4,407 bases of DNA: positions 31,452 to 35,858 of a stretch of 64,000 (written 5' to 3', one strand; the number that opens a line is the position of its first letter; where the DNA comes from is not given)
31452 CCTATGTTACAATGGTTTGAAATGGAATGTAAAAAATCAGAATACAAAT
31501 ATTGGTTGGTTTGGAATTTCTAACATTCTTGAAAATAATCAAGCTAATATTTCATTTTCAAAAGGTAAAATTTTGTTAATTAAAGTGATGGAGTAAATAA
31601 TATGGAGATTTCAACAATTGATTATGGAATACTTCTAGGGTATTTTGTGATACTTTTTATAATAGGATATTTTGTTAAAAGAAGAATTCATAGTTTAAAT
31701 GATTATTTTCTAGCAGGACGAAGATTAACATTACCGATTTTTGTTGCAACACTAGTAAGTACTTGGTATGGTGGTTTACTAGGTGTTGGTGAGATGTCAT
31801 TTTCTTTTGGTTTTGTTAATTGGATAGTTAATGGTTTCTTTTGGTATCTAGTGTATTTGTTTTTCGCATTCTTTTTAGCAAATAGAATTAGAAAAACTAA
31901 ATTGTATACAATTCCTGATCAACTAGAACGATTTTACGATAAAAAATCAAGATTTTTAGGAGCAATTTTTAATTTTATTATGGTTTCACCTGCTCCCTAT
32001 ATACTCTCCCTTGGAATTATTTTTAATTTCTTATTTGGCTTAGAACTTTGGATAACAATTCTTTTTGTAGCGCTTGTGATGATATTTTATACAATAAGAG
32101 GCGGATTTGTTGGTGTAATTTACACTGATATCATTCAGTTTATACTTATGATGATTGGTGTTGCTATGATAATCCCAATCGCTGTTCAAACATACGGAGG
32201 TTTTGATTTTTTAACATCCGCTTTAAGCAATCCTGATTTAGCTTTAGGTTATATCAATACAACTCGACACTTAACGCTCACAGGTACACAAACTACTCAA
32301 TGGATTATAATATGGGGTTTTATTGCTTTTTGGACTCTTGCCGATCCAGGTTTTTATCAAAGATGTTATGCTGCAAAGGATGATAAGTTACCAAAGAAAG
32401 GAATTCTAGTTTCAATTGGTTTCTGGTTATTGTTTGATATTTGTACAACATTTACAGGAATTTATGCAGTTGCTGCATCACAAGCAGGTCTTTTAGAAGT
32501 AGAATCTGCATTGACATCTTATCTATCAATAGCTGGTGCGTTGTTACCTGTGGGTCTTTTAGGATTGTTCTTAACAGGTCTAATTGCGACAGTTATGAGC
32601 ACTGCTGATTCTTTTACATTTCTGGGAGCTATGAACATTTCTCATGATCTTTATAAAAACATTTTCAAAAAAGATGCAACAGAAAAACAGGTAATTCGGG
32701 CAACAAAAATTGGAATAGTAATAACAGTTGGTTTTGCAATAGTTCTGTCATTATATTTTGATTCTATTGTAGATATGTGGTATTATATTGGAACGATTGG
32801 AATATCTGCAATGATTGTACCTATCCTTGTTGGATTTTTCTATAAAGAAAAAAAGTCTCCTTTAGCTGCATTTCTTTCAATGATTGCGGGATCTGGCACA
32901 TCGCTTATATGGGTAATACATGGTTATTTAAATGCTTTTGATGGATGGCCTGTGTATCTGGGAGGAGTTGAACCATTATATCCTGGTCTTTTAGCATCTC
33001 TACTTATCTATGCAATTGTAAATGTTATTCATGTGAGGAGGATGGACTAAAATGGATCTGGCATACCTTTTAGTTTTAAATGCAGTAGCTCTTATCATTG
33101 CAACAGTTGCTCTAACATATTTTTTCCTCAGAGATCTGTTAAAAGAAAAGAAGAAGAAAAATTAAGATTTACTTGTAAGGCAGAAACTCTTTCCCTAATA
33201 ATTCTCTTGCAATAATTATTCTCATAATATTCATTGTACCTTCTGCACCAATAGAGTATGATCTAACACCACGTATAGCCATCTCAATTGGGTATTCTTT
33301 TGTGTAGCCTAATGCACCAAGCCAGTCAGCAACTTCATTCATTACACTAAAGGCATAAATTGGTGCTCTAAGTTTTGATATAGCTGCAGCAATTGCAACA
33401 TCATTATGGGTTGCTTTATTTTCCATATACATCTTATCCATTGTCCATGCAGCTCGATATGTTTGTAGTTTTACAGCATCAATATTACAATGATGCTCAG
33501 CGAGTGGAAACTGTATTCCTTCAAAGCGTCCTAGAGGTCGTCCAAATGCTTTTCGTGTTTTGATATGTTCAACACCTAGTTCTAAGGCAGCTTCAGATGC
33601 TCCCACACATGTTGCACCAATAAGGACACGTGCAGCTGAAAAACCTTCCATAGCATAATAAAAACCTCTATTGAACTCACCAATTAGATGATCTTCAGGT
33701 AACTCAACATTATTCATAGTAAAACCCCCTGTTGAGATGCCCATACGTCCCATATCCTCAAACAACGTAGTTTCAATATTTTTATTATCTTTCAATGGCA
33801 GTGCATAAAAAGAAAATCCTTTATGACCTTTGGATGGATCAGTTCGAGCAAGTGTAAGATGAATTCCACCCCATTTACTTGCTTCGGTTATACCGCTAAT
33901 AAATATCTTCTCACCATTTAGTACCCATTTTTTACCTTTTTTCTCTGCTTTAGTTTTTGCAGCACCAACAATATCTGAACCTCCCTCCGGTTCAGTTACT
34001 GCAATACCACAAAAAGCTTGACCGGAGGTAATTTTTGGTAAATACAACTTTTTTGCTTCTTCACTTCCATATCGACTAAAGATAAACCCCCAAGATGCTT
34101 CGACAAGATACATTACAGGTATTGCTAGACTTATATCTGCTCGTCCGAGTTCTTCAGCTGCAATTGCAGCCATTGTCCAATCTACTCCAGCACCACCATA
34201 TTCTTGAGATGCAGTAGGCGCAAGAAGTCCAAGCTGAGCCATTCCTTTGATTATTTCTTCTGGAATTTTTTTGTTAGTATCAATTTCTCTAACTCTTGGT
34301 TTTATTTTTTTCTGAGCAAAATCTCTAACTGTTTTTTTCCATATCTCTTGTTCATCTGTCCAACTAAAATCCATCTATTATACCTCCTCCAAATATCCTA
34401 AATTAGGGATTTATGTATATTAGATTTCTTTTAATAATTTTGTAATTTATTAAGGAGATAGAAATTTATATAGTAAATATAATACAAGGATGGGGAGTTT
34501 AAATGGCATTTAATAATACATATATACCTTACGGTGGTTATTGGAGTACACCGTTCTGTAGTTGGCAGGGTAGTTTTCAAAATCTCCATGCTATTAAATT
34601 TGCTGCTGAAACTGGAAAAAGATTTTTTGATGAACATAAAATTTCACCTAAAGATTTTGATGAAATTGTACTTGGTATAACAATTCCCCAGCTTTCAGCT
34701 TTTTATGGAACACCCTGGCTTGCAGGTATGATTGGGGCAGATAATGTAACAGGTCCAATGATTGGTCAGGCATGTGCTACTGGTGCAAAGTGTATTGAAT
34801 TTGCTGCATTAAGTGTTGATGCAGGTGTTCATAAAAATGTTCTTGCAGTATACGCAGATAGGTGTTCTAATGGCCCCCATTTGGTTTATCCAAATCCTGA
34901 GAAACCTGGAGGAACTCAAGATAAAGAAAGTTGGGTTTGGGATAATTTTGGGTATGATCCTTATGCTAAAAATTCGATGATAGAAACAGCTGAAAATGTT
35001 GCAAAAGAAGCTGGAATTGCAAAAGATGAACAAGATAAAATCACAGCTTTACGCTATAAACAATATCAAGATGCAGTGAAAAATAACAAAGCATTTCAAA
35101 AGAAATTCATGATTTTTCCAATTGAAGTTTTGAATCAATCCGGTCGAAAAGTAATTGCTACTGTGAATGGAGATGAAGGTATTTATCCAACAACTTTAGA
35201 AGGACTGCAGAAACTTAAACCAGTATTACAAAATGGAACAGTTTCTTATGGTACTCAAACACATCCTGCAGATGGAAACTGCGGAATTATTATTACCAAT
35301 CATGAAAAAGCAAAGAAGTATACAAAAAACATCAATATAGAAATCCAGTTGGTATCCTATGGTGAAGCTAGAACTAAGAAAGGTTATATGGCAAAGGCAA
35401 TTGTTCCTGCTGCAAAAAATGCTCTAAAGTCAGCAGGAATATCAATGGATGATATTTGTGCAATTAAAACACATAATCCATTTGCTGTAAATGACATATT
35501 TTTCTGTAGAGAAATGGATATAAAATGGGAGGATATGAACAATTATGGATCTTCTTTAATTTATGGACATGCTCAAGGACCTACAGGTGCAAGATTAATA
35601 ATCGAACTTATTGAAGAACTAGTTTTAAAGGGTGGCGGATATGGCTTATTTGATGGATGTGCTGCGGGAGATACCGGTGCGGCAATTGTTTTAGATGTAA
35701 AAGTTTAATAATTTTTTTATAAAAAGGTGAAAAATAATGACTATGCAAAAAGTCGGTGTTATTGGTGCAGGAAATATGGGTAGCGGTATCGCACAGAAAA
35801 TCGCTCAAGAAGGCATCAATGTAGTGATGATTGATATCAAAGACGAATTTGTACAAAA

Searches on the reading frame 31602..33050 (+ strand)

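Call 14: search_protein_families(library=pfam, proteins=[window:31602-33050:+], max_evalue=0.000001)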
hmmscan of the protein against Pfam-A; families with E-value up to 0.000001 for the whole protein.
window:31602-33050:+ (482 aa): 1 family
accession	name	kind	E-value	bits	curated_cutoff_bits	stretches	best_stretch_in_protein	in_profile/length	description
PF00474.23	SSF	-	6e-42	144.4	22.8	1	35-430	1-406/406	Sodium:solute symporter family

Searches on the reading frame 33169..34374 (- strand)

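Call 9: search_protein_families(library=ncbifam, proteins=[window:33169-34374:-], max_evalue=0.00001)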
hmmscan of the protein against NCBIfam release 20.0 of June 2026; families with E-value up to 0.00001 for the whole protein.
window:33169-34374:- (401 aa): 22 families
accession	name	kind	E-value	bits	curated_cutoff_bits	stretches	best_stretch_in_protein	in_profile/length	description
NF042972.1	AcrlCoAredClosAcrC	equivalog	1.6e-75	254.2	640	1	1-393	1-377/378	acryloyl-CoA reductase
NF045552.1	GlutCoADH_Des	equivalog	2.6e-72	244.2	470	1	1-394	1-381/387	glutaryl-CoA dehydrogenase Acd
TIGR03207.1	cyc_hxne_CoA_dh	equivalog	1.1e-64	218.5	575.35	1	8-391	4-370/372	cyclohexanecarboxyl-CoA dehydrogenase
NF042439.1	SulpropCoADesulf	equivalog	2.7e-57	194.2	600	1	14-395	2-373/379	3-sulfinopropanoyl-CoA desulfinase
NF043006.1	CyhCrbnylCoADH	equivalog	4.9e-54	183.8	650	1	6-394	5-377/380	cyclohexane-1-carbonyl-CoA dehydrogenase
NF008997.0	PRK12341.1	equivalog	6.2e-53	180.2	537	1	1-393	1-377/382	acyl-CoA dehydrogenase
NF058590.1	AcCoDHFadEBacil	equivalog_domain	6.7e-52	176.8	600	1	5-395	21-413/586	acyl-CoA dehydrogenase FadE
NF053553.1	prodigi_MBC_PigA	equivalog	4.7e-41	141.2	500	1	1-392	1-379/381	prodigiosin MBC biosynthesis dehydrogenase PigA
NF002885.1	PRK03354.1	equivalog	4.1e-38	131.4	540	1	1-391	1-372/378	crotonobetainyl-CoA dehydrogenase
NF045652.1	ProlPCPDhRedW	equivalog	2e-33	115.8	650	1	10-360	5-343/376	L-prolyl-[peptidyl-carrier protein] dehydrogenase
NF052270.1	Staph_DH_FadE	equivalog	7.8e-28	97.3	600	1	13-395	29-396/400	acyl-CoA dehydrogenase FadE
TIGR03204.1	pimC_large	equivalog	5e-23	81.6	623.85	1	2-305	1-298/395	pimeloyl-CoA dehydrogenase large subunit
TIGR03203.1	pimD_small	equivalog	2e-21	76.5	652.7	1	2-362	1-347/378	pimeloyl-CoA dehydrogenase small subunit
NF007000.1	PRK09463.1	subfamily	3.4e-16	58.7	600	1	33-297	70-346/726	acyl-CoA dehydrogenase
NF009586.0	PRK13026.1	subfamily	4e-15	55.2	608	1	32-348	104-424/777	acyl-CoA dehydrogenase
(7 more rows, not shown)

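Call 10: search_protein_families(library=pfam, proteins=[window:33169-34374:-], max_evalue=0.00001)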
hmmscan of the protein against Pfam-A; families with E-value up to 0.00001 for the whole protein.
window:33169-34374:- (401 aa): 4 families
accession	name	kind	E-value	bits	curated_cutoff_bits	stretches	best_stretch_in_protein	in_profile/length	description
PF00441.29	Acyl-CoA_dh_1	-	2.8e-34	118.9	22.4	1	235-393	1-150/150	Acyl-CoA dehydrogenase, C-terminal domain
PF02771.21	Acyl-CoA_dh_N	-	2.3e-31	108.9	22.9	1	6-119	1-113/113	Acyl-CoA dehydrogenase, N-terminal domain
PF02770.24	Acyl-CoA_dh_M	-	5.3e-15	55.8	33.3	1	124-223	2-97/97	Acyl-CoA dehydrogenase, middle domain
PF08028.16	Acyl-CoA_dh_2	-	2.1e-11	44.7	22.7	1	251-371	2-124/134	Acyl-CoA dehydrogenase, C-terminal domain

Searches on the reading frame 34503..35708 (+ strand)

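Call 9: search_protein_families(library=ncbifam, proteins=[window:34503-35708:+], max_evalue=0.00001)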
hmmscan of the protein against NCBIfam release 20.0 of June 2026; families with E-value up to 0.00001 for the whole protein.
window:34503-35708:+ (401 aa): 37 families (the best 25 are shown)
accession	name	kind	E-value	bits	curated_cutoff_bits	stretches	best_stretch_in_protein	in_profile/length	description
TIGR01930.1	AcCoA-C-Actrans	subfamily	2.4e-59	201.2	240.55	1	16-397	7-384/385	acetyl-CoA C-acyltransferase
NF004853.0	PRK06205.1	subfamily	1.5e-44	152.6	551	1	16-398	12-401/404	acetyl-CoA C-acetyltransferase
NF006552.0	PRK09051.1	subfamily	7.6e-39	134.1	565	1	19-398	17-393/395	beta-ketothiolase BktB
NF005033.0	PRK06445.1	equivalog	1.1e-37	130.2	511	1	24-398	27-393/395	acetyl-CoA C-acetyltransferase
NF005152.0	PRK06633.1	equivalog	1.6e-36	125.7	675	1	16-397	13-389/392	acetyl-CoA C-acetyltransferase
NF006086.0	PRK08235.1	equivalog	5.7e-35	121.2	526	1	16-399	12-392/393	acetyl-CoA C-acetyltransferase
NF042999.1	bketothiol_BktB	equivalog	1.9e-34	119.6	725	1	18-397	15-391/394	beta-ketothiolase BktB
TIGR02430.1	pcaF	equivalog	3.8e-34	118.4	597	1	16-398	11-398/400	3-oxoadipyl-CoA thiolase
NF005865.0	PRK07801.1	equivalog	5.3e-33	114.8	591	1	16-395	12-377/382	acetyl-CoA C-acetyltransferase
NF006516.0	PRK08963.1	equivalog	6.7e-33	114.1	560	1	158-399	183-435/436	acetyl-CoA C-acyltransferase FadI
NF005890.0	PRK07851.1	equivalog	8.4e-33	113.9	580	1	155-398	169-403/406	acetyl-CoA C-acetyltransferase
NF006551.0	PRK09050.1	subfamily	2e-32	112.8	605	1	16-398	12-399/401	3-oxoadipyl-CoA thiolase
NF005805.0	PRK07661.1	equivalog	7.4e-32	110.7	633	1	22-398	19-389/391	acetyl-CoA C-acetyltransferase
NF004206.0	PRK05656.1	subfamily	1.2e-31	110.2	688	1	17-397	13-390/392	acetyl-CoA C-acetyltransferase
NF005889.0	PRK07850.1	equivalog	2.1e-30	106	515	1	16-397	12-384/387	steroid 3-ketoacyl-CoA thiolase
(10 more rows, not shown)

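Call 10: search_protein_families(library=pfam, proteins=[window:34503-35708:+], max_evalue=0.00001)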
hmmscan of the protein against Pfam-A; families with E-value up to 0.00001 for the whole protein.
window:34503-35708:+ (401 aa): 2 families
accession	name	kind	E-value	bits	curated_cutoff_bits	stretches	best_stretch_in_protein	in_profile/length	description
PF00108.29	Thiolase_N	-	2e-25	90.1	26.4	1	16-266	9-258/260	Thiolase, N-terminal domain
PF02803.24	Thiolase_C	-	4.6e-19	68.7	27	1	282-397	6-121/123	Thiolase, C-terminal domain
